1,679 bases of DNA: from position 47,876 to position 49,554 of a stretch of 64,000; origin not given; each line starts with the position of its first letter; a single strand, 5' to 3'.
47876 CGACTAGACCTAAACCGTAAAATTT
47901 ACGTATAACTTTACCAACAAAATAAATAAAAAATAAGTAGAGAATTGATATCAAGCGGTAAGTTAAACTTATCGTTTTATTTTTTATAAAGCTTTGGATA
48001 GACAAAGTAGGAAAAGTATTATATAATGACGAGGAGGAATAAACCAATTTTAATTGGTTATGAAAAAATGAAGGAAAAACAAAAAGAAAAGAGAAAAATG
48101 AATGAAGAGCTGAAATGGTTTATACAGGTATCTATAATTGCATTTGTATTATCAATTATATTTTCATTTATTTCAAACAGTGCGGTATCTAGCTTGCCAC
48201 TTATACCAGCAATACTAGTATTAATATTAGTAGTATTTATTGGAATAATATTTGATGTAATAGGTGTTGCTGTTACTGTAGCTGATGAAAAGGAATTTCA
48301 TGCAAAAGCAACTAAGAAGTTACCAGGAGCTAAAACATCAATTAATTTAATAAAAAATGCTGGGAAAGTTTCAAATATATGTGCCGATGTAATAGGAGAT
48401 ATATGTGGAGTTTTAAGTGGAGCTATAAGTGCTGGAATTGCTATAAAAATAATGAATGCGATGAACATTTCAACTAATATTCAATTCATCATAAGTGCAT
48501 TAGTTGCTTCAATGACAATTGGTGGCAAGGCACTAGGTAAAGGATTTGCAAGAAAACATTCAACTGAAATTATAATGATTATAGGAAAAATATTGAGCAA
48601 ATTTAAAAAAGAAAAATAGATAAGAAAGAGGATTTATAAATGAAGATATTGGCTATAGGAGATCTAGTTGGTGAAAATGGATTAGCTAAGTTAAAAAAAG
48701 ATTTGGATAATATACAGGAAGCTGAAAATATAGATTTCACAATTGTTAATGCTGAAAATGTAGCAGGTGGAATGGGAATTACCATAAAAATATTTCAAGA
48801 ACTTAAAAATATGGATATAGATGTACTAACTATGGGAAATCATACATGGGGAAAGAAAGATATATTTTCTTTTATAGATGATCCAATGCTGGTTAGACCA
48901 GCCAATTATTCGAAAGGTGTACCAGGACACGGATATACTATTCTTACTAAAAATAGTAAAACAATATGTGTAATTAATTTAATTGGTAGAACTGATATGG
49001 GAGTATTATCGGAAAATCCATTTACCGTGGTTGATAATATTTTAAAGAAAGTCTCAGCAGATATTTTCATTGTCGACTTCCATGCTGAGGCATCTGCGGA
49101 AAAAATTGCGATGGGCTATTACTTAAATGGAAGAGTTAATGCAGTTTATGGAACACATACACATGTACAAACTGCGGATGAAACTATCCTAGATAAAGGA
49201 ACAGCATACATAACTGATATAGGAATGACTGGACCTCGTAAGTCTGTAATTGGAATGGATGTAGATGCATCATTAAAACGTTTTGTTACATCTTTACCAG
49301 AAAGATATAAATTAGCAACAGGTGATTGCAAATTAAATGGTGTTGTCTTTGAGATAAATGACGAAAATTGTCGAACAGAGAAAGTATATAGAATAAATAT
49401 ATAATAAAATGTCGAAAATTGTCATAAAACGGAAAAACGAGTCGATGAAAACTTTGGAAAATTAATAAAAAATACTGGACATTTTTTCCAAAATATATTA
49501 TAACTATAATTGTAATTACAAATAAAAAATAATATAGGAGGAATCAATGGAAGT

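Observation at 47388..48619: Candidate ~565-nt structured RNA in the rny-ymdB gap, followed by a small four-TM membrane protein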

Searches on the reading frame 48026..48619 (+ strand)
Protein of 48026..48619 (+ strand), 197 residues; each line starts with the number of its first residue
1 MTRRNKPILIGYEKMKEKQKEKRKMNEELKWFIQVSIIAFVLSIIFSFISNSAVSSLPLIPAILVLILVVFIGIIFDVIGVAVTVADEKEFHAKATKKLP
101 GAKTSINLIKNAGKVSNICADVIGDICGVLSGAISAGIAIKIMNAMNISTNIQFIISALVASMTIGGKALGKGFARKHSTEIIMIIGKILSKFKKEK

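Call 5: search_protein_families(library=pfam, proteins=[window:48026-48619:+])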
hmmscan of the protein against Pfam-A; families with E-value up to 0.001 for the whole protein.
window:48026-48619:+ (197 aa): 1 family
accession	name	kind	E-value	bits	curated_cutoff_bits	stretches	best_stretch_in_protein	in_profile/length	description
PF12650.12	DUF3784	-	0.00083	20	28.1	1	9-75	23-88/94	Domain of unknown function (DUF3784)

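Call 7: search_protein_families(library=ncbifam, proteins=[window:48026-48619:+, window:48068-48619:+], max_evalue=0.01)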
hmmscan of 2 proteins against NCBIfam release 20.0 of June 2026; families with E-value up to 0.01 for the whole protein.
window:48026-48619:+ (197 aa): 0 families

window:48068-48619:+ (183 aa): 0 families

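Call 8: search_solved_structures(query=window:48026-48619:+, max_evalue=1, show_alignments=2)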
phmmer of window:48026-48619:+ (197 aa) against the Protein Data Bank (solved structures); distinct sequences matched with E-value up to 1: 0.

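Call 18: find_related_loci(query=window:48026-48619:+, collection=genome_contigs, flank=5000)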
Query window:48026-48619:+ (197 aa) in genome_contigs; peptide patterns used: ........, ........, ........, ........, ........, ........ (x = any residue, [..] = any of these).
599 stretches matched a pattern (row limit reached: there are more); 14 encode a relative of the query (tblastn E <= 1e-3); 14 distinct loci.
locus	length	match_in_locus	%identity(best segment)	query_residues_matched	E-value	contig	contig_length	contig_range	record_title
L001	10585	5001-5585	70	5-197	4e-87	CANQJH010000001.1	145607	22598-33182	MAG: uncultured Clostridia bacterium isolate Lapin-032__bin117 genome assembly, contig: Lapin-032__NODE_149_length_14560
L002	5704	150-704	72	10-196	7e-77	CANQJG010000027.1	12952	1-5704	MAG: uncultured Clostridia bacterium isolate Lapin-032__bin132 genome assembly, contig: Lapin-032__NODE_6816_length_1295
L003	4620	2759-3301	73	17-197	1e-76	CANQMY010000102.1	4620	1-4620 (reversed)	MAG: uncultured Clostridia bacterium isolate Lapin-013__bin44 genome assembly, contig: Lapin-013__NODE_11220_length_4620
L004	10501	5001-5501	75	26-192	1e-72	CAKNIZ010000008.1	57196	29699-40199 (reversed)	MAG TPA_asm: uncultured Clostridium sp. isolate ERR3414571_bin.54_metaWRAP_v1.1_MAG genome assembly, contig: NODE_887_le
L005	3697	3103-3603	75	26-192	2e-72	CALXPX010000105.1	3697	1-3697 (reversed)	MAG: uncultured Clostridia bacterium isolate BRZ_PA__bin125 genome assembly, contig: BRZ_PA__NODE_40629_length_3697_cov_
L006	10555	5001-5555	69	9-193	2e-72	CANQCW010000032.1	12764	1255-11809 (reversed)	MAG: uncultured Clostridia bacterium isolate Lapin-007__bin23 genome assembly, contig: Lapin-007__NODE_1907_length_12764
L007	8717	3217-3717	75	26-192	3e-72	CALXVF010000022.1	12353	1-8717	MAG: uncultured Clostridia bacterium isolate BRZ_ES__bin90 genome assembly, contig: BRZ_ES__NODE_6252_length_12353_cov_4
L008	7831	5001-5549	67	17-197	4e-72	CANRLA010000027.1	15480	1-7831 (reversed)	MAG: uncultured Clostridia bacterium isolate Lapin-033__bin63 genome assembly, contig: Lapin-033__NODE_3254_length_15480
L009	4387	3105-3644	69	18-197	1e-70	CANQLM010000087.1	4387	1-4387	MAG: uncultured Clostridia bacterium isolate Lapin-015__bin57 genome assembly, contig: Lapin-015__NODE_22789_length_4387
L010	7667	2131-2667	69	18-196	1e-70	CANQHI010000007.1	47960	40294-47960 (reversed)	MAG: uncultured Clostridia bacterium isolate Lapin-028__bin79 genome assembly, contig: Lapin-028__NODE_713_length_47960_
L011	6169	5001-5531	72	17-193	1e-69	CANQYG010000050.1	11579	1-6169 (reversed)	MAG: uncultured Clostridia bacterium isolate Lapin-015__bin75 genome assembly, contig: Lapin-015__NODE_5658_length_11579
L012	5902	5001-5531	68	21-197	1e-66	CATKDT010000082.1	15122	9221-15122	MAG: uncultured Clostridia bacterium isolate iMGMC-981_1678881706 genome assembly, contig: MegahitA5_44423, whole genome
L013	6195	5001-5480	70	21-180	5e-63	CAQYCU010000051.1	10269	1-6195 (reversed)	MAG TPA_asm: uncultured Clostridia bacterium isolate MGBC129337 genome assembly, contig: MGBC129337.51, whole genome sho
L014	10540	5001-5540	66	13-192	1e-60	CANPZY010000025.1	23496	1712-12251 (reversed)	MAG: uncultured Clostridia bacterium isolate Lapin-005__bin108 genome assembly, contig: Lapin-005__NODE_2849_length_2349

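Call 30: find_homologous_proteins(query=window:48068-48619:+, max_evalue=0.001)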
Query window:48068-48619:+ (183 aa): 4197 proteins with E <= 0.001 among 4451 candidates; the best 120 are listed.
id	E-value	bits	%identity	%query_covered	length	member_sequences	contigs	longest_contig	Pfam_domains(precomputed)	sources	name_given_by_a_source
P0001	7.7e-103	359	99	100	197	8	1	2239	-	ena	-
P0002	1.9e-78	280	75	97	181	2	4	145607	-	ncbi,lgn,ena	-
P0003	1.6e-75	270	73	98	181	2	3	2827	-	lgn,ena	-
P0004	2.2e-75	270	71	97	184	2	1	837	-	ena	-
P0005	4.8e-75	269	75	91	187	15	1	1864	-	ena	-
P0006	7.5e-75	268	71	100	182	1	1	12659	-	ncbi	-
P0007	1.2e-73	264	75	97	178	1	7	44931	-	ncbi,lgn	-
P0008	1.7e-73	264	74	97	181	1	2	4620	-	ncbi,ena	-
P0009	3.9e-73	263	75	97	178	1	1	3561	-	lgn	-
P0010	5.1e-73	262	73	93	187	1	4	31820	-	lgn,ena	-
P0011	1.3e-72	261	73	90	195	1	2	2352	-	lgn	-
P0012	1.4e-72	261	69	94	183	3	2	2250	-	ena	-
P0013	1.5e-72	261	73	96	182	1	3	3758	-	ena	-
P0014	2.1e-72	260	70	98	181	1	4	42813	-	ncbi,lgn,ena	-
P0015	2.7e-72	260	73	90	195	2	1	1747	-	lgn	-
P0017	8.5e-72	258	75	91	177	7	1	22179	PF01595.26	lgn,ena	-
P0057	6.9e-66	239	65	97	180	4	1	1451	PF01595.26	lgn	-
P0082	7.3e-65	236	71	87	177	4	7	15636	PF01595.26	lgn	-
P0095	2.0e-64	234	64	92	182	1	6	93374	-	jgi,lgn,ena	-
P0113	5.1e-64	233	62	91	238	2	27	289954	PF20990.3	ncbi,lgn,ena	-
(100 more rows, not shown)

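Call 46: find_encoding_contigs(protein=P0113, flank=6000, max_places=3)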
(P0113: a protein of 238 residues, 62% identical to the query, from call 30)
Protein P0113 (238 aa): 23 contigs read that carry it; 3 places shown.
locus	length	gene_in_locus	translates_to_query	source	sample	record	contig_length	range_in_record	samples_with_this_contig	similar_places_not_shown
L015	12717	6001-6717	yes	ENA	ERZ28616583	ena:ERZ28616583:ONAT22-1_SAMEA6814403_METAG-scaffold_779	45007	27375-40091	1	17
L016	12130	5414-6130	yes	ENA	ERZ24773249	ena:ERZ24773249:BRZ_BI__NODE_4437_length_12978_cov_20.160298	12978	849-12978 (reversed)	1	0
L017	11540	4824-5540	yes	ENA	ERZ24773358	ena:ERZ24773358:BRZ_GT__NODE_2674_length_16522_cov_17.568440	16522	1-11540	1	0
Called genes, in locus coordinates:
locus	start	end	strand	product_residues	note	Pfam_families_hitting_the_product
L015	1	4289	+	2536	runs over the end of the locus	-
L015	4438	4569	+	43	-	-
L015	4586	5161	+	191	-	-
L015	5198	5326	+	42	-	-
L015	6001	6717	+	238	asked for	PF20990:DUF2207_C (weak)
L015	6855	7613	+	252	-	PF00106:adh_short, PF08659:KR, PF13460:NAD_binding_10 (weak), PF13561:adh_short_C2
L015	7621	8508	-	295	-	PF00056:Ldh_1_N, PF02866:Ldh_1_C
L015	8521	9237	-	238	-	PF02146:SIR2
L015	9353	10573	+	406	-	PF00817:IMS, PF21999:IMS_HHH_1 (weak), PF11799:IMS_C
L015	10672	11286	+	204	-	PF12706:Lactamase_B_2, PF13483:Lactamase_B_3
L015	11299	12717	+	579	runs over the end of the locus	PF03796:DnaB_C (weak)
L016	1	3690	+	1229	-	?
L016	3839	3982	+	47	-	-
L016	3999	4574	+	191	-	-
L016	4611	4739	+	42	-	-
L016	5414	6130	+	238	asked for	PF20990:DUF2207_C (weak)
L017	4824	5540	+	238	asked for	PF20990:DUF2207_C (weak)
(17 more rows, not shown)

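Call 47: find_encoding_contigs(protein=P0095, flank=6000, max_places=3)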
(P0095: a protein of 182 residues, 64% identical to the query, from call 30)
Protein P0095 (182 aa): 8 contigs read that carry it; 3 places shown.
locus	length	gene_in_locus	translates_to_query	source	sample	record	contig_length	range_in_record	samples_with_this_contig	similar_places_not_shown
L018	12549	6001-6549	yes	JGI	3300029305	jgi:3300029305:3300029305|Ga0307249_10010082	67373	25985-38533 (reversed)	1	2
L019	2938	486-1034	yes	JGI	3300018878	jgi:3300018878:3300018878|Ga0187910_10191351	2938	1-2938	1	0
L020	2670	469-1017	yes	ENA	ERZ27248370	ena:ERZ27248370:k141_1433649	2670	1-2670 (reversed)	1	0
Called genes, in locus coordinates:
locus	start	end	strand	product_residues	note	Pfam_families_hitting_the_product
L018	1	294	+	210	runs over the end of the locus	-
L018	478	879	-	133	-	PF00380:Ribosomal_S9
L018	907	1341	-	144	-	PF00572:Ribosomal_L13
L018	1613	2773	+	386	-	-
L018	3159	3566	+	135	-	PF05198:IF3_N, PF00707:IF3_C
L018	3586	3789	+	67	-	PF01632:Ribosomal_L35p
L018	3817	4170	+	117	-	PF00453:Ribosomal_L20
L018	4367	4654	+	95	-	-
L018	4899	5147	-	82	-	-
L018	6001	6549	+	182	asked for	-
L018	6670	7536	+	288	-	-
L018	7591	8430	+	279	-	-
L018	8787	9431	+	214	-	-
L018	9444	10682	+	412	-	PF11187:Mbeg1-like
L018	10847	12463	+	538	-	-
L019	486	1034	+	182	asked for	-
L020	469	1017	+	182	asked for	-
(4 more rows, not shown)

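Call 62: search_protein_families(library=pfam, alignment_id=A3, max_evalue=1)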
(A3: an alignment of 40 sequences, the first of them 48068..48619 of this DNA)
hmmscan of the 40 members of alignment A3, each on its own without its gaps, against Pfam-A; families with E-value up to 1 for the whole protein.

A. member 1, window:48068-48619:+ (183 aa): 7 families
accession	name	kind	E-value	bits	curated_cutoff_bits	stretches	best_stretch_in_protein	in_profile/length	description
PF03094.20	Mlo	-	0.012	14.4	24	1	8-70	264-327/483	Mlo family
PF05814.16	Ac76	-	0.032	14.7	22.5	1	23-83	4-64/83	Orf76 (Ac76)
PF20990.2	DUF2207_C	-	0.045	13.9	33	1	8-62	128-185/247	Predicted membrane protein (DUF2207) C-terminal domain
PF16900.11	REPA_OB_2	-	0.059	13.8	27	1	61-100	12-50/98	Replication protein A OB domain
PF13239.11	2TM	-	0.085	13.4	24.8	1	4-74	6-62/79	2TM domain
PF10864.13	DUF2663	-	0.49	11.2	25.2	1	2-79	9-87/127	Protein of unknown function (DUF2663)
PF11241.13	DUF3043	-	0.7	10.4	25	0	16-69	80-127/171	Protein of unknown function (DUF3043)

B. families by the number of members that match (of 40 scanned): 56 families (the first 25 are shown)
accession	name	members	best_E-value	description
PF01595.25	CNNM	28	6.4e-06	Cyclin M transmembrane N-terminal domain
PF20990.2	DUF2207_C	20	1.6e-06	Predicted membrane protein (DUF2207) C-terminal domain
PF16900.11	REPA_OB_2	13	0.013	Replication protein A OB domain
PF20563.3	DUF6773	12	0.0027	Family of unknown function (DUF6773)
PF16083.10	Phage_holin_3_3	9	0.0056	LydA holin phage, holin superfamily III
PF20177.3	DUF6542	8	0.0033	Domain of unknown function (DUF6542)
PF05814.16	Ac76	8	0.032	Orf76 (Ac76)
PF06781.17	CrgA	5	0.0054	Cell division protein CrgA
PF10864.13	DUF2663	5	0.023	Protein of unknown function (DUF2663)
PF08570.15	DUF1761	4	0.002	Protein of unknown function (DUF1761)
PF11241.13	DUF3043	4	0.13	Protein of unknown function (DUF3043)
PF09719.15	C_GCAxxG_C_C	4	0.27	Putative redox-active protein (C_GCAxxG_C_C)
PF09685.15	DUF4870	3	0.0057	Domain of unknown function (DUF4870)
PF03124.20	EXS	3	0.008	EXS family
PF03094.20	Mlo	3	0.012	Mlo family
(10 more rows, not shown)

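Call 63: search_solved_structures(query=A3, max_evalue=10, show_alignments=1)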
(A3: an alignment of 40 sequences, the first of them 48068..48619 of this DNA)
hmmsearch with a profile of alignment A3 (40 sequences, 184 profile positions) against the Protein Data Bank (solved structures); distinct sequences matched with E-value up to 10: 4.
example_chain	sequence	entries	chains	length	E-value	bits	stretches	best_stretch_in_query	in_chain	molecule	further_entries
7mdx_B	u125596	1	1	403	0.031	17.2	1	33-141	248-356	Lipoprotein-releasing system transmembrane protein LolE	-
7arh_E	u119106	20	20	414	0.033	17.1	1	33-141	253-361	Lipoprotein-releasing system transmembrane protein LolE | Lipoprotein transporter subunit LolE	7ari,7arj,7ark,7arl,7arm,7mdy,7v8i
9rli_E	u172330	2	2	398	0.046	16.6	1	41-141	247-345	Lipoprotein-releasing system transmembrane protein LolE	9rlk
6s8g_F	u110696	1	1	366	3.1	10.7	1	8-58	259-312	LPS export ABC transporter permease LptF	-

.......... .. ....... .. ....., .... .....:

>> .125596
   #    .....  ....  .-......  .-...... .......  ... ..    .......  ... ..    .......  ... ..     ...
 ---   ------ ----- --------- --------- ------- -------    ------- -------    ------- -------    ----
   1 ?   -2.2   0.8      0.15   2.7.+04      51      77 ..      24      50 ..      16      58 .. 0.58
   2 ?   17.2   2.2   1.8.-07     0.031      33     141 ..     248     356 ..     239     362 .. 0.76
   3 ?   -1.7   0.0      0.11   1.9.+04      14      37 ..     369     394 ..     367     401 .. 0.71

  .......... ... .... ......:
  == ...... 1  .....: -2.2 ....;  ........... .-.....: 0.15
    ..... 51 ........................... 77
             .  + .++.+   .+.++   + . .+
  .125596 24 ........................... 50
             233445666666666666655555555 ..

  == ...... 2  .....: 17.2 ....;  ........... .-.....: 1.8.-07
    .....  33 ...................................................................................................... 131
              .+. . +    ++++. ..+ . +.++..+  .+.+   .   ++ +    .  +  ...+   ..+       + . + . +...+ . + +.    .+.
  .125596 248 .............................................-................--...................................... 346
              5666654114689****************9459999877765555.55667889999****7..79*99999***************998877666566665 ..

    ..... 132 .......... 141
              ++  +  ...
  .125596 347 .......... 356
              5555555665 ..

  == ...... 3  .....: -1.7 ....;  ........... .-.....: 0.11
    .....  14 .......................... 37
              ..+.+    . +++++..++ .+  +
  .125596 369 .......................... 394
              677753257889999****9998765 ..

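Call 69: predict_structure(alignment_id=A3)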
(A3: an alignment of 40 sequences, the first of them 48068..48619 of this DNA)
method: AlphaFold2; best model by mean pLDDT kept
length: 183 residues; sequences in the alignment: 40
mean_pLDDT: 84.7   pTM: 0.70
mean pLDDT of the five models: 84.7, 84.5, 80.1, 79.0, 78.0
residues with pLDDT >= 90: 31; 70-90: 137; 50-70: 14; < 50: 1
segments of 3 or more residues with pLDDT < 50: none
pLDDT, mean of each block of 10 residues (from residue 1): 65 80 82 78 86 91 92 86 86 89 88 88 88 84 90 88 90 84 50
secondary structure, 60 per line:
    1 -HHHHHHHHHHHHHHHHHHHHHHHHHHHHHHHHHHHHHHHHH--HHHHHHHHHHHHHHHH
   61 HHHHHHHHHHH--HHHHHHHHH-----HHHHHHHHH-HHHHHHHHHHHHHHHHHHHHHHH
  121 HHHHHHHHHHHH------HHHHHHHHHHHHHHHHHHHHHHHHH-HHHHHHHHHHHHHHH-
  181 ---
elements in order: H2-42 H45-71 H74-82 H88-96 H98-132 H139-163 H165-179

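Call 72: fold_search(model_id=the predicted structure, library=pdb)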
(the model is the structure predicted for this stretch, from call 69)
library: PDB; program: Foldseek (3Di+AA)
matches with E <= 10: 84; with E <= 0.001: 0
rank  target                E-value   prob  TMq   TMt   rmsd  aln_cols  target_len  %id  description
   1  7m1t_B                6.0e-03  1.00  0.49  0.31   5.3       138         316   20  Crystal structure of an archaeal CNNM, MtCorB, with C-terminal deletion in complex with Mg2+-ATP (released 2021-06-16)
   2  7m1t_A                6.3e-03  1.00  0.55  0.33   4.0       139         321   17  Crystal structure of an archaeal CNNM, MtCorB, with C-terminal deletion in complex with Mg2+-ATP (released 2021-06-16)
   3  7m1u_A                4.4e-02  1.00  0.56  0.35   4.0       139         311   19  Crystal structure of an archaeal CNNM, MtCorB, R235L mutant with C-terminal deletion (released 2021-06-16)
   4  7cff                  8.3e-01  0.85  0.44  0.50   6.8       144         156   14  Structure of the thermostabilized transmembrane domain of the bacterial CNNM/CorC family Mg2+ transporter in complex wit (released 2021-02-24)
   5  7uw9_h                1.0e+00  0.09  0.17  0.19  18.6       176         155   18  Citrus V-ATPase State 1, H in contact with subunit a (released 2022-07-06)
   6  6vq6_b                1.8e+00  0.08  0.19  0.17  19.3       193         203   12  Mammalian V-ATPase from rat brain - composite model of rotational state 1 bound to ADP and SidK (built from focused re (released 2020-03-18)
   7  6xby_b                2.3e+00  0.06  0.18  0.17  20.1       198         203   10  Cryo-EM structure of V-ATPase from bovine brain, state 2 (released 2020-08-19)
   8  6xbw_b                2.3e+00  0.05  0.16  0.15  20.4       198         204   14  Cryo-EM structure of V-ATPase from bovine brain, state 1 (released 2020-08-19)
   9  9bra_b                2.4e+00  0.08  0.20  0.19  20.2       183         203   12  Intact V-ATPase State 2 and synaptophysin complex in mouse brain isolated synaptic vesicles (released 2024-06-19)
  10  5hxr                  2.5e+00  0.15  0.29  0.19  16.4       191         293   17  Structural mechanisms of extracellular ion exchange and induced binding-site occlusion in the sodium-calcium exchanger N (released 2016-05-11)
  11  4kk8_A                2.5e+00  0.06  0.17  0.08  22.0       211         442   10  Structure of the E148Q mutant of CLC-ec1 deltaNC construct in 100mM fluoride (released 2013-08-21)
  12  6o7t_c                2.7e+00  0.06  0.19  0.18  18.0       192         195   14  Saccharomyces cerevisiae V-ATPase Vph1-VO (released 2019-04-03)
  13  9cf8_0                2.7e+00  0.04  0.15  0.15  20.6       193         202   11  Cryo-EM structure of human kidney V-ATPase state 1 (released 2025-08-06)
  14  9brq_b                3.1e+00  0.04  0.17  0.16  20.6       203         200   11  Intact V-ATPase State 3 and synaptophysin complex in mouse brain isolated synaptic vesicles (released 2024-06-19)
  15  5hd8_A                3.7e+00  0.05  0.18  0.09  22.4       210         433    9  Crystal structure of disulfide cross-linked D417C ClC-ec1 (released 2017-01-18)
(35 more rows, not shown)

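Call 78: find_encoding_contigs(protein=P0001, flank=3000, max_places=4)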
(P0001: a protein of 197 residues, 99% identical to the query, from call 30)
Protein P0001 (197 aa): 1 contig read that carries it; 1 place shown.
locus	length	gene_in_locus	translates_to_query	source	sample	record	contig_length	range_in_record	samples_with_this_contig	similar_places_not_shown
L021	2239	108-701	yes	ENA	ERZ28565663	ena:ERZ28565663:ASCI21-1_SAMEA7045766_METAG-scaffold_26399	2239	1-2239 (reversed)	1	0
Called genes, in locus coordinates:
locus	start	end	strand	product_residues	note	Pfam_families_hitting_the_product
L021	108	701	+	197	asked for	-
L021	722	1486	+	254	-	PF00149:Metallophos, PF13277:YmdB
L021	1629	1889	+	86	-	PF04232:SpoVS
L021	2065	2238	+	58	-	?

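Call 79: find_encoding_contigs(protein=window:48026-48619:+, flank=2000, max_places=5)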
Protein window:48026-48619:+ (197 aa): 24 contigs read that carry it; 4 places shown.
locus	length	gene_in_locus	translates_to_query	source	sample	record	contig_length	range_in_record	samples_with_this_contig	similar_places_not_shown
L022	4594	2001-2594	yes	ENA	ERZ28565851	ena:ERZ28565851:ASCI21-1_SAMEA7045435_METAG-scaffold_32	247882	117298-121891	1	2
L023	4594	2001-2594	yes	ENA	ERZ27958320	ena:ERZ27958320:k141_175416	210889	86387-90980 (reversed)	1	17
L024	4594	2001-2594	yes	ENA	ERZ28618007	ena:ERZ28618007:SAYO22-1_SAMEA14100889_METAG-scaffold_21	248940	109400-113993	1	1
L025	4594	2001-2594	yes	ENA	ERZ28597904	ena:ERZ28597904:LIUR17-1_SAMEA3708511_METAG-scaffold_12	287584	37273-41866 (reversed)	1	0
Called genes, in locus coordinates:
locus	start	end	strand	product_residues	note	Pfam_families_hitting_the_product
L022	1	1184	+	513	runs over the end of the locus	PF12072:RNase_Y_N, PF22891:KH_PNO1_2nd (faint), PF13083:KH_KhpA-B (faint), PF00013:KH_1, PF01966:HD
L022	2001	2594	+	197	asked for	-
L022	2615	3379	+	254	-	PF00149:Metallophos, PF13277:YmdB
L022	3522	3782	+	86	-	PF04232:SpoVS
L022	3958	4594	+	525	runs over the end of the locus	PF00496:SBP_bac_5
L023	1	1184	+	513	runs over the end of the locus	PF12072:RNase_Y_N, PF22891:KH_PNO1_2nd (faint), PF13083:KH_KhpA-B (faint), PF00013:KH_1, PF01966:HD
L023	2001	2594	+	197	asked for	-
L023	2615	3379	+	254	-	PF00149:Metallophos, PF13277:YmdB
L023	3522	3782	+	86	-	PF04232:SpoVS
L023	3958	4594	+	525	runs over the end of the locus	PF00496:SBP_bac_5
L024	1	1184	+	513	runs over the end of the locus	PF12072:RNase_Y_N, PF22891:KH_PNO1_2nd (faint), PF00013:KH_1, PF01966:HD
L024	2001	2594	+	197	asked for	-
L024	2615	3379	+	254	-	PF00149:Metallophos, PF13277:YmdB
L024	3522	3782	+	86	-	PF04232:SpoVS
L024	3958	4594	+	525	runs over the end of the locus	PF00496:SBP_bac_5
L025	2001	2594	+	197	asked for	-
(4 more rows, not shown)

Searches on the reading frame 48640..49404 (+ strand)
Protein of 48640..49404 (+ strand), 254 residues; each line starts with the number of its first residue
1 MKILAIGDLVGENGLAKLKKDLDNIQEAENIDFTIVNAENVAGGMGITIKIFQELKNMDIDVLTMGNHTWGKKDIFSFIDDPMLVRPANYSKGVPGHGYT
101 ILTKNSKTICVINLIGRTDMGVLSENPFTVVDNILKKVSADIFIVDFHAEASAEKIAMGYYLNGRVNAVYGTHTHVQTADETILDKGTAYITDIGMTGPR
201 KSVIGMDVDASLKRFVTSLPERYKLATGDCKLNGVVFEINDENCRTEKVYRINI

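Call 5: search_protein_families(library=pfam, proteins=[window:48640-49404:+])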
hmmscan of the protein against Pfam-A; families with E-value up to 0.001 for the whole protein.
window:48640-49404:+ (254 aa): 2 families
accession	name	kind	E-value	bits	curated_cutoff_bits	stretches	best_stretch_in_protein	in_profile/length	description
PF13277.11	YmdB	-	4.6e-100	334.5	27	1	4-252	1-253/253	YmdB-like protein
PF00149.33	Metallophos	-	9.5e-10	39.7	21.5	1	1-176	1-190/191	Calcineurin-like phosphoesterase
